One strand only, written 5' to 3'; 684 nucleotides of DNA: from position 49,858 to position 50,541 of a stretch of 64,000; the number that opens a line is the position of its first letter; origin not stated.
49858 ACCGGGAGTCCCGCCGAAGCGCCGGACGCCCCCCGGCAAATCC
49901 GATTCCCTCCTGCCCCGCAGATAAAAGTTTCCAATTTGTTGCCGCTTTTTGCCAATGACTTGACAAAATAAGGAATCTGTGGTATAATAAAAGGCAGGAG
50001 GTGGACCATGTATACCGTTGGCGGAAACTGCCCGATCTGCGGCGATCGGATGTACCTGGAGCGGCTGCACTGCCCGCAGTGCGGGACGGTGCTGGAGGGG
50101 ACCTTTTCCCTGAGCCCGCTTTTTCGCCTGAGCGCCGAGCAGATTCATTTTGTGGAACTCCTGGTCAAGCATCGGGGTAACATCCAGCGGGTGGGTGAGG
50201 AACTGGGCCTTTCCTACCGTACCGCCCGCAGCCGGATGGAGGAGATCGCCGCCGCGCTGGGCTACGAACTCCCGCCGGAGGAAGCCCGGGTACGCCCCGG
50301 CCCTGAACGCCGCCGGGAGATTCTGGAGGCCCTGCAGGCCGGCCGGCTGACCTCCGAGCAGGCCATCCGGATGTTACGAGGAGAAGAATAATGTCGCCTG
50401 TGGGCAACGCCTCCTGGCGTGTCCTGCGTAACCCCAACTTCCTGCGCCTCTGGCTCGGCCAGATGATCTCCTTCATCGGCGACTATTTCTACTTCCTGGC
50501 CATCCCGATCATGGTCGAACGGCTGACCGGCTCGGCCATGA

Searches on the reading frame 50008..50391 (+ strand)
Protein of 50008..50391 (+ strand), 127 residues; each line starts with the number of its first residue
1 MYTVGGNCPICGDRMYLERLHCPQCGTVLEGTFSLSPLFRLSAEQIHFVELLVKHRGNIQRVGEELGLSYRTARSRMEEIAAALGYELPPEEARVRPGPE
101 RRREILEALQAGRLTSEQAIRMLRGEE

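Call 52: search_protein_families(library=pfam, proteins=[window:50008-50391:+], max_evalue=0.00001)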
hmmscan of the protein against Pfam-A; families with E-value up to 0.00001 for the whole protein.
window:50008-50391:+ (127 aa): 2 families
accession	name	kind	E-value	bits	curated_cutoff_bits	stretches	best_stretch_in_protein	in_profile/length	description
PF09862.15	DUF2089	-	5.8e-17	61.5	33.4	1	41-87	1-47/47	Domain of unknown function (DUF2089)-HTH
PF22747.2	Zn_ribbon_DUF2089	-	5.8e-12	45.9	27.6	1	8-38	1-31/32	DUF2089 zinc ribbon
